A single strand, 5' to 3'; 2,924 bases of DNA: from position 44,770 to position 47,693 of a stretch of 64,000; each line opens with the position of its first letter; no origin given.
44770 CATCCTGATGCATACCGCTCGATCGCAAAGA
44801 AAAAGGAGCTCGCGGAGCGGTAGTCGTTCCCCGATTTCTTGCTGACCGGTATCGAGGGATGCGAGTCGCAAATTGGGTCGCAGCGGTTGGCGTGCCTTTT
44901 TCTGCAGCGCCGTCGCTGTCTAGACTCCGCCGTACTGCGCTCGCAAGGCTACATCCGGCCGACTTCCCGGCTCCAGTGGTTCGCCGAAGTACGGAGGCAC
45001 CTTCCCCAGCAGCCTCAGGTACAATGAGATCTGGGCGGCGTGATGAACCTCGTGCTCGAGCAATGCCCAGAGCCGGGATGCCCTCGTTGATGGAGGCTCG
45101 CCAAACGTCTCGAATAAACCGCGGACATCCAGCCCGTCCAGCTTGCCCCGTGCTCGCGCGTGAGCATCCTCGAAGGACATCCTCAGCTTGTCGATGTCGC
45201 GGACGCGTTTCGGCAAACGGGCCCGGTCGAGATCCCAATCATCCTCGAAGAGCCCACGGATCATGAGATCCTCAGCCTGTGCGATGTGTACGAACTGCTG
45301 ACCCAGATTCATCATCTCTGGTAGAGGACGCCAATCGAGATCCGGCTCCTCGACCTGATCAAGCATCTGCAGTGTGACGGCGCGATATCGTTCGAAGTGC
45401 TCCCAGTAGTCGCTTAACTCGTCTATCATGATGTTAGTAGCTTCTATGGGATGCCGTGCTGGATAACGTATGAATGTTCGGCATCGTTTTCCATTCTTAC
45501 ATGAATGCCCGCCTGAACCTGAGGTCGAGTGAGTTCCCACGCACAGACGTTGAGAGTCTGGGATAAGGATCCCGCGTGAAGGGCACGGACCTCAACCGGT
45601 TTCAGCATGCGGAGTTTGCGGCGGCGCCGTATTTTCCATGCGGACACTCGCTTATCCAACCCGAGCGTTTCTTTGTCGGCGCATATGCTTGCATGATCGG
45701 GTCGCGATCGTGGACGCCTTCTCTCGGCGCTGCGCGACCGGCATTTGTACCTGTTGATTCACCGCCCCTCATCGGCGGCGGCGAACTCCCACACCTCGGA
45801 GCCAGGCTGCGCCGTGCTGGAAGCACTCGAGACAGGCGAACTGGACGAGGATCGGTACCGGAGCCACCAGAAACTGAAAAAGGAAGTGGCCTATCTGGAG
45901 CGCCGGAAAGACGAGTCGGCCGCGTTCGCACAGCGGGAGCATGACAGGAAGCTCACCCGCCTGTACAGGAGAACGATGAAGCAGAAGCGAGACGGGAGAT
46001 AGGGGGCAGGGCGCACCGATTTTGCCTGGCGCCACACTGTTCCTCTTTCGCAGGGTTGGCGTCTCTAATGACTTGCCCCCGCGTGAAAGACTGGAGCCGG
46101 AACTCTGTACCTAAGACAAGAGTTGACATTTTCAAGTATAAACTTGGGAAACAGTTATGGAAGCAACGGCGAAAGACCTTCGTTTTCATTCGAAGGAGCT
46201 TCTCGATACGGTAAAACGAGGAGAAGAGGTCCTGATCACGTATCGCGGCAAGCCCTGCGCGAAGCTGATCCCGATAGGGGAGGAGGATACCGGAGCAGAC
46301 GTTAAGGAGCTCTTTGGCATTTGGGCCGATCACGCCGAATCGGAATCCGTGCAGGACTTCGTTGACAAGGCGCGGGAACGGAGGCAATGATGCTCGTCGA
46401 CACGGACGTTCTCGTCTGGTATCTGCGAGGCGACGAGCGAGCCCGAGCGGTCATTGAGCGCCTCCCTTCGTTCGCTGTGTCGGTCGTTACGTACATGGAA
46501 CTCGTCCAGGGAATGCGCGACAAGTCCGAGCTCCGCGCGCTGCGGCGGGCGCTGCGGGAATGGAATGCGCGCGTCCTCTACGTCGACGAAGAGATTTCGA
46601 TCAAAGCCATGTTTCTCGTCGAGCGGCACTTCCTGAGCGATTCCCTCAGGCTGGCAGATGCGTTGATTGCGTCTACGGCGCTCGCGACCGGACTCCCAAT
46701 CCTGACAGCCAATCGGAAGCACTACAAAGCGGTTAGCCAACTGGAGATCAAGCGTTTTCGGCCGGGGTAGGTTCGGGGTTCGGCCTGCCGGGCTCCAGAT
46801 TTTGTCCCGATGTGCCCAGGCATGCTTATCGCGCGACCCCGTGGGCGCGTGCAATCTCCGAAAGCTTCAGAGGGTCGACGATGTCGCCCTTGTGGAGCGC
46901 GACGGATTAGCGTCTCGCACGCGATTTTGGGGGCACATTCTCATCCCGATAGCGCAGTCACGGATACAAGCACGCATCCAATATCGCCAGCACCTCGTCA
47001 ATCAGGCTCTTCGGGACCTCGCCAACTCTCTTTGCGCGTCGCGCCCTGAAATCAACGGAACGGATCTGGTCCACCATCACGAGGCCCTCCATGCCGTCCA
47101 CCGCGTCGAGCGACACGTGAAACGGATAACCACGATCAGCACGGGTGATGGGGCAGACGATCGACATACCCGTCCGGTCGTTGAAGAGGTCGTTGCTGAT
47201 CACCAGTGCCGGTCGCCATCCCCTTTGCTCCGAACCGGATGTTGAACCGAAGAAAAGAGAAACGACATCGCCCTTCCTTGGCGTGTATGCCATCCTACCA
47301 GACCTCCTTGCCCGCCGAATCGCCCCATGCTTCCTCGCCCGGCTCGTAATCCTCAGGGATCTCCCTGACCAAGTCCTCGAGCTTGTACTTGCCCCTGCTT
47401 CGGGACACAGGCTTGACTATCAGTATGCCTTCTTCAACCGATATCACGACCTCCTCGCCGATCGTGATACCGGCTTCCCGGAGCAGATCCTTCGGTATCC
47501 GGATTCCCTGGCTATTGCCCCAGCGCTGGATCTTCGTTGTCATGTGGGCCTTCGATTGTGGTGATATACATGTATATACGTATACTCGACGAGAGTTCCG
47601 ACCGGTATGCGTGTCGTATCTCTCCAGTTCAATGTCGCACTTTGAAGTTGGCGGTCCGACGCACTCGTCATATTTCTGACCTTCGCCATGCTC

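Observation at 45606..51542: Ghost rsgA copy and intact rsgA bracket a 4.2-kb insert carrying two toxin-antitoxin pairs and cydAB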

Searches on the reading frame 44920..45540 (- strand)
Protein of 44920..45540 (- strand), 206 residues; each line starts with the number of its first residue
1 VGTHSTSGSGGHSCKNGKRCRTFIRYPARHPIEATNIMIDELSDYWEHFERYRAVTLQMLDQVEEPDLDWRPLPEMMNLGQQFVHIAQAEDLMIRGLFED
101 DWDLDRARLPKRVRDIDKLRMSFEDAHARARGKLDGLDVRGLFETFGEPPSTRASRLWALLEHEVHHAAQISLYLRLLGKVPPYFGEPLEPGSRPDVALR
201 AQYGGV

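Call 6: search_protein_families(library=pfam, proteins=[window:44920-45540:-], max_evalue=0.01)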
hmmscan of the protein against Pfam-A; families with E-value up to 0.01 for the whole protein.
window:44920-45540:- (206 aa): 3 families
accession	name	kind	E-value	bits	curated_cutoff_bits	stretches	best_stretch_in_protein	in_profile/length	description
PF05163.17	DinB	-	1.8e-13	51.2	23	1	38-189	1-156/165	DinB family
PF12867.12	DinB_2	-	1.2e-12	48.8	24.8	1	49-171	2-128/128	DinB superfamily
PF04978.18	MST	-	0.0038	18.1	27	1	49-171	6-140/149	Mycothiol-S-transferase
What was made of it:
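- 44920..45432 (-): DinB-family protein gene (type 'D2'), divergently oriented from the ghost. Pfam PF05163/PF12867 (call 6).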

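Call 43: search_protein_families(library=ncbifam, proteins=[window:44920-45432:-], max_evalue=0.001)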
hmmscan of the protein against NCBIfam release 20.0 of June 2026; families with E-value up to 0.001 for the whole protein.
window:44920-45432:- (170 aa): 0 families

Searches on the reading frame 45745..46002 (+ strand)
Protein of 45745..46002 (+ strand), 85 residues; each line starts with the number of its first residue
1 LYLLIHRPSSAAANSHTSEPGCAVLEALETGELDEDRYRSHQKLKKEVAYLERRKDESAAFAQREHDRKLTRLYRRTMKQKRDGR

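Call 6: search_protein_families(library=pfam, proteins=[window:45745-46002:+], max_evalue=0.01)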
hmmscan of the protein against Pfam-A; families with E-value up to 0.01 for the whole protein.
window:45745-46002:+ (85 aa): 0 families

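Call 43: search_protein_families(library=ncbifam, proteins=[window:45745-46002:+], max_evalue=0.001)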
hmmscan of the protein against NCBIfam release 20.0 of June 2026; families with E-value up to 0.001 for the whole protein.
window:45745-46002:+ (85 aa): 1 family
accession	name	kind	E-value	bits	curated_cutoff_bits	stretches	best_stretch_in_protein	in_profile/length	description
NF008931.0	PRK12288.1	equivalog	5.1e-06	25.8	360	1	15-56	300-341/347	small ribosomal subunit biogenesis GTPase RsgA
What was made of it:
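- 45789..46005 (+): Ghost rsgA 3' fragment: the last 70 codons plus stop (45790-46002), in frame with no stop or frameshift. The start codon and the first 287 codons are missing. NCBIfam RsgA C-terminal hit (call 43).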

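Call 64: find_homologous_proteins(query=window:45745-46002:+, max_evalue=0.00001)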
Query window:45745-46002:+ (85 aa): 2 proteins with E <= 0.00001 among 3 candidates.
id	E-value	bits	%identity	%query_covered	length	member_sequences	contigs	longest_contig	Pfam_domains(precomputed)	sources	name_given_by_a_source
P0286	2.8e-29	118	98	73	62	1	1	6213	-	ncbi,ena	ncbi:MAG: hypothetical protein WBW88_18995 [Rhodothermales bacterium]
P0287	7.4e-9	53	64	55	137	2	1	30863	PF03193.23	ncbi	ncbi:MAG: GTPase RsgA [Kiritimatiellia bacterium]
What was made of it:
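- It returned only the ghost's own 62-aa ORF and one RsgA fragment (call 64).
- Tried and rejected: None was found (call 64).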

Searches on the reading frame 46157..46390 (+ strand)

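Call 6: search_protein_families(library=pfam, proteins=[window:46157-46390:+], max_evalue=0.01)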
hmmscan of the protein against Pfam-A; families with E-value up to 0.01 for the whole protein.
window:46157-46390:+ (77 aa): 1 family
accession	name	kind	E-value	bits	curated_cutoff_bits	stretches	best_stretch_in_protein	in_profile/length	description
PF02604.26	PhdYeFM_antitox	-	5.8e-08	32.8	29.8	1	4-41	5-43/74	Antitoxin Phd_YefM, type II toxin-antitoxin system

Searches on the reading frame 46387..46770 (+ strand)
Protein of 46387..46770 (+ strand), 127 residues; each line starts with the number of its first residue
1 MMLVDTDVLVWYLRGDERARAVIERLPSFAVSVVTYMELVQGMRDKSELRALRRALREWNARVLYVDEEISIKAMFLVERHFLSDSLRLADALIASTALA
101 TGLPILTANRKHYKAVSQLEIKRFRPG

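Call 6: search_protein_families(library=pfam, proteins=[window:46387-46770:+], max_evalue=0.01)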
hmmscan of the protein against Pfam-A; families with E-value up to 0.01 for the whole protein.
window:46387-46770:+ (127 aa): 1 family
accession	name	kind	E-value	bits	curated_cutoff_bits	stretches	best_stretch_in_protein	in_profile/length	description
PF01850.27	PIN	-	3.1e-16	60.5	23.6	1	2-114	1-116/120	PIN domain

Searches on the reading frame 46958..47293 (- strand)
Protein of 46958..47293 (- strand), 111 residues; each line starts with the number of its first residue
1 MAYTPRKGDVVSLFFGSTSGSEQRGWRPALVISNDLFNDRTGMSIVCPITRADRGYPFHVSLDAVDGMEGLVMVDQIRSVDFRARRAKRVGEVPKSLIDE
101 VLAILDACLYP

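Call 6: search_protein_families(library=pfam, proteins=[window:46958-47293:-], max_evalue=0.01)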
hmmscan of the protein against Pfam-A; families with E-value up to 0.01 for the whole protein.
window:46958-47293:- (111 aa): 1 family
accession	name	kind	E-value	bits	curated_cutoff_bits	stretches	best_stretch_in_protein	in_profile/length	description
PF02452.23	PemK_toxin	-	2.2e-26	92.6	23.1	1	7-106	2-106/109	PemK-like, MazF-like toxin of type II toxin-antitoxin system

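Call 34: list_cluster_members(proteins=[P0001, P0121, window:46958-47293:-, window:46387-46770:+, window:46157-46390:+, window:47295-47543:-, window:44920-45432:-, window:51904-52803:-])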
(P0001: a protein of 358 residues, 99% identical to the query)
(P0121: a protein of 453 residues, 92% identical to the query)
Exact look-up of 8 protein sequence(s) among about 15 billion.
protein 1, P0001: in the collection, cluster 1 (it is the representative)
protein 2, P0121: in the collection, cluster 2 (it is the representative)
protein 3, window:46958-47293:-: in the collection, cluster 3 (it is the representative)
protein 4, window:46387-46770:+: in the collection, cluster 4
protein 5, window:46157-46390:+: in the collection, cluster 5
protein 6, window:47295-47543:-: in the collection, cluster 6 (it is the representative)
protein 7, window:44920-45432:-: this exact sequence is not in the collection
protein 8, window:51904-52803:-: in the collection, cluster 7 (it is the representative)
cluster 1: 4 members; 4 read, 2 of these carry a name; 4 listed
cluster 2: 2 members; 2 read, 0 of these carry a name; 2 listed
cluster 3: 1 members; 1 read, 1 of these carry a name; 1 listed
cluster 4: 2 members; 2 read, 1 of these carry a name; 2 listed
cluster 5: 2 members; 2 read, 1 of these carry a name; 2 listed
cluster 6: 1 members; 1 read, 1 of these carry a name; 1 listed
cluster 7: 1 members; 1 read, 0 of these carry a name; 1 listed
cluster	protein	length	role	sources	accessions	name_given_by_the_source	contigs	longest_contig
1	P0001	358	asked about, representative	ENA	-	-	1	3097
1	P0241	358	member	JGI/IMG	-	ribosome biogenesis GTPase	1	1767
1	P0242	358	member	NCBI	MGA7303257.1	MAG: ribosome small subunit-dependent GTPase A [Rhodothermales bacterium]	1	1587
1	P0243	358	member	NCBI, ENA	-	-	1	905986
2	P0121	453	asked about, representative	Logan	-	-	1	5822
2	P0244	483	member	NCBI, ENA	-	-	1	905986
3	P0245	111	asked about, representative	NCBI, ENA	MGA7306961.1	MAG: type II toxin-antitoxin system PemK/MazF family toxin [Rhodothermales bacterium]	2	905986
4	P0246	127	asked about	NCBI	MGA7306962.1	MAG: type II toxin-antitoxin system VapC family toxin [Rhodothermales bacterium]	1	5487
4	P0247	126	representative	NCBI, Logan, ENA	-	-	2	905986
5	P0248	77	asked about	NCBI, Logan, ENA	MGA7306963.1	MAG: type II toxin-antitoxin system prevent-host-death family antitoxin [Rhodothermales ...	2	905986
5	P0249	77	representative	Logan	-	-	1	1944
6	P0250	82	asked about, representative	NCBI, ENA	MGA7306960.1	MAG: AbrB/MazE/SpoVT family DNA-binding domain-containing protein [Rhodothermales ...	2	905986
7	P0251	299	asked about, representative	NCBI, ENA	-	-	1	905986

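Call 35: find_encoding_contigs(protein=window:46958-47293:-, flank=10000, max_places=10)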
Protein window:46958-47293:- (111 aa): 3 contigs read that carry it; 3 places shown.
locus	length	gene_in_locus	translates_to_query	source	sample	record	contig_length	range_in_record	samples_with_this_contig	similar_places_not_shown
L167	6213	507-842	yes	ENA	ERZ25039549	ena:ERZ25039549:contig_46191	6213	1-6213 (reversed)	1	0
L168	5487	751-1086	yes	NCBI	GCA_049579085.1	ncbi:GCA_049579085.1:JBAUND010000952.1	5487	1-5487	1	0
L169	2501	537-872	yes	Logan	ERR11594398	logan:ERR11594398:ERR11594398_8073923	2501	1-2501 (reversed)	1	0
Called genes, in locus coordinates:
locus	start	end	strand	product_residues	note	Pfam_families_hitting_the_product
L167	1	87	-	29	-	?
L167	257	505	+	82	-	PF04014:MazE_antitoxin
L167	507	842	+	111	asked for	PF02452:PemK_toxin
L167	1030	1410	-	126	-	PF01850:PIN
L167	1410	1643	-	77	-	PF02604:PhdYeFM_antitox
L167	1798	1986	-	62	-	-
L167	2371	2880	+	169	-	PF05163:DinB, PF12867:DinB_2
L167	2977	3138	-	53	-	-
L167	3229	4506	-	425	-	-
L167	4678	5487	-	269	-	-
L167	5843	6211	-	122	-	?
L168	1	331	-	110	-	PF01654:Cyt_bd_oxida_I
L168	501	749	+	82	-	PF04014:MazE_antitoxin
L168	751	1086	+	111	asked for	PF02452:PemK_toxin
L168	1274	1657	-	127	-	PF01850:PIN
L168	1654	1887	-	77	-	PF02604:PhdYeFM_antitox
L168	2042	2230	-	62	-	-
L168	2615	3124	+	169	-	PF05163:DinB, PF12867:DinB_2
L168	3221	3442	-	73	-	-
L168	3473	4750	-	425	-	-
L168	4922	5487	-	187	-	?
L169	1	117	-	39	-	?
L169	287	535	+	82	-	PF04014:MazE_antitoxin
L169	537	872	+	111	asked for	PF02452:PemK_toxin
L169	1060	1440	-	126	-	PF01850:PIN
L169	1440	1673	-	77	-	PF02604:PhdYeFM_antitox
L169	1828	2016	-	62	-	-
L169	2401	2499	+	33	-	?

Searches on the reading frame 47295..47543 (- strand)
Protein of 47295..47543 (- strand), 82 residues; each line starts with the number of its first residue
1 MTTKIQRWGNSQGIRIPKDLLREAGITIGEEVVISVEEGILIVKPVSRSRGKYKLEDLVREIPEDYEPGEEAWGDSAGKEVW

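Call 6: search_protein_families(library=pfam, proteins=[window:47295-47543:-], max_evalue=0.01)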
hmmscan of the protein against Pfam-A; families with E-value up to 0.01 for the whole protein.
window:47295-47543:- (82 aa): 2 families
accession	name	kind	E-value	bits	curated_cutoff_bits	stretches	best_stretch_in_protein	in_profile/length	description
PF04014.23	MazE_antitoxin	-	6.5e-13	48.8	24.7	1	5-49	1-46/48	Antidote-toxin recognition MazE, bacterial antitoxin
PF08845.15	SymE_toxin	-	0.005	17.3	29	1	21-45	30-54/54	Toxin SymE, type I toxin-antitoxin system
